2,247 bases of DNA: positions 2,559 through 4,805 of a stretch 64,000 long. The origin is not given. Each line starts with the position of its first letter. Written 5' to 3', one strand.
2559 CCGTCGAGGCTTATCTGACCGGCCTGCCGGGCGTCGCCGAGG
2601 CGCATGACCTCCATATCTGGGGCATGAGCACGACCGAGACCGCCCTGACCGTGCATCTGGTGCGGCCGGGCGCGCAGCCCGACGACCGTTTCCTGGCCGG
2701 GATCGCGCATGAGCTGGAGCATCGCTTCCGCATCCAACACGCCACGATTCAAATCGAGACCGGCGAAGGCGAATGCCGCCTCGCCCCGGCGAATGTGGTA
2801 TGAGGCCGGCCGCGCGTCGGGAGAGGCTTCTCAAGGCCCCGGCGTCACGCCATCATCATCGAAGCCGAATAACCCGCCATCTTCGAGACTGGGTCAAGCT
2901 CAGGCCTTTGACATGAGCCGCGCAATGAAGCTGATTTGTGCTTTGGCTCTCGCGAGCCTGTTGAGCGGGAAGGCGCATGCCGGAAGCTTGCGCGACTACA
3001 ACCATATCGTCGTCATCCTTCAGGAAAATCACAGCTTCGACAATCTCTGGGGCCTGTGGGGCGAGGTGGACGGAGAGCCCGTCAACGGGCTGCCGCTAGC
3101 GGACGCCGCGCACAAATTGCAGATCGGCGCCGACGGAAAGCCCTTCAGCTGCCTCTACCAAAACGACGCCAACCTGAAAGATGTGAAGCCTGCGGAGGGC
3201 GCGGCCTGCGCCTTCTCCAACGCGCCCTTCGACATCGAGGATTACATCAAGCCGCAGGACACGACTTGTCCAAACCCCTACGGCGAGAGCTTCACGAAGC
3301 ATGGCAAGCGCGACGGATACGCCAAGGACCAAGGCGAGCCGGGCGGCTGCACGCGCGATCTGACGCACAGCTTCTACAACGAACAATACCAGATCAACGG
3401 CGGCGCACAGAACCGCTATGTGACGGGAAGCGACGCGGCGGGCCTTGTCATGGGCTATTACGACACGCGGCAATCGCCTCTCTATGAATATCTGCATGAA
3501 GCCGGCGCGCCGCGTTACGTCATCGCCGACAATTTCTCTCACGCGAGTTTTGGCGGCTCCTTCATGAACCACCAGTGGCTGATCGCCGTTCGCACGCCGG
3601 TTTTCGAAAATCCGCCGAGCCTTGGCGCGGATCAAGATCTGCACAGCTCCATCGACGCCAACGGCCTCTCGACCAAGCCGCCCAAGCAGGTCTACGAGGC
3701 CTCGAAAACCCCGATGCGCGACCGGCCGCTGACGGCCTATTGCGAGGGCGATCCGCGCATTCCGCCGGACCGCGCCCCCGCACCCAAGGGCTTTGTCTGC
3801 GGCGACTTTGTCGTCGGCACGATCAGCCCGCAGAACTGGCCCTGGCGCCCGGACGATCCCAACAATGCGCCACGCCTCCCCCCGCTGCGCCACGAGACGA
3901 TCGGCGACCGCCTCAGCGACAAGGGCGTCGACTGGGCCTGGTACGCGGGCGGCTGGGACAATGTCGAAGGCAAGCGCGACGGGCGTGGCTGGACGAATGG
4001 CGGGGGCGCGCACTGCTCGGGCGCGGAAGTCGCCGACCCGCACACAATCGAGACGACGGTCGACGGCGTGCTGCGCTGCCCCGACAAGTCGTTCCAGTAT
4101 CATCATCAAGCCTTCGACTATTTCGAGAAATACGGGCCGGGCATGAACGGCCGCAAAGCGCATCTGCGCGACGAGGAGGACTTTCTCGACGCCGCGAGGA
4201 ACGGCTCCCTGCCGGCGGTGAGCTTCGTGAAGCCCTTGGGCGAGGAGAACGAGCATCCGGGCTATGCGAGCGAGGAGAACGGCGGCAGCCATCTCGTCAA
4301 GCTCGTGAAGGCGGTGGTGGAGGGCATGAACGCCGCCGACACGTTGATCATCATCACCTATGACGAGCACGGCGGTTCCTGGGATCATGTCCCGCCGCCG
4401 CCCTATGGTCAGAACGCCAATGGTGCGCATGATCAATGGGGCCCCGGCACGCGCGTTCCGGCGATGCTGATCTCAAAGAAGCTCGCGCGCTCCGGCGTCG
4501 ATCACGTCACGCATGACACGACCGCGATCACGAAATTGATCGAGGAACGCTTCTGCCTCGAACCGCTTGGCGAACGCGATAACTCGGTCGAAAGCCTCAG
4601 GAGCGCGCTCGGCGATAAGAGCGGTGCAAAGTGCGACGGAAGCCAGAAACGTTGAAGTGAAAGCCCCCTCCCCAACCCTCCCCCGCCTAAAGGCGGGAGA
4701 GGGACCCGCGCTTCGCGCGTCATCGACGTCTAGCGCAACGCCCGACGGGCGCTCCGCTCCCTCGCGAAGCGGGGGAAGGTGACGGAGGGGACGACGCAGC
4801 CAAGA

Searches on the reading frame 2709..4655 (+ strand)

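Call 37: search_protein_families(library=pfam, proteins=[window:2709-4655:+], max_evalue=0.00001)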
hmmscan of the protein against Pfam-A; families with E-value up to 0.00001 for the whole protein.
window:2709-4655:+ (648 aa): 1 family
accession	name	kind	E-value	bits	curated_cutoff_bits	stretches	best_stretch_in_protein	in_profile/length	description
PF04185.19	Phosphoesterase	-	1.1e-58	199.6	23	1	98-617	2-355/356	Phosphoesterase family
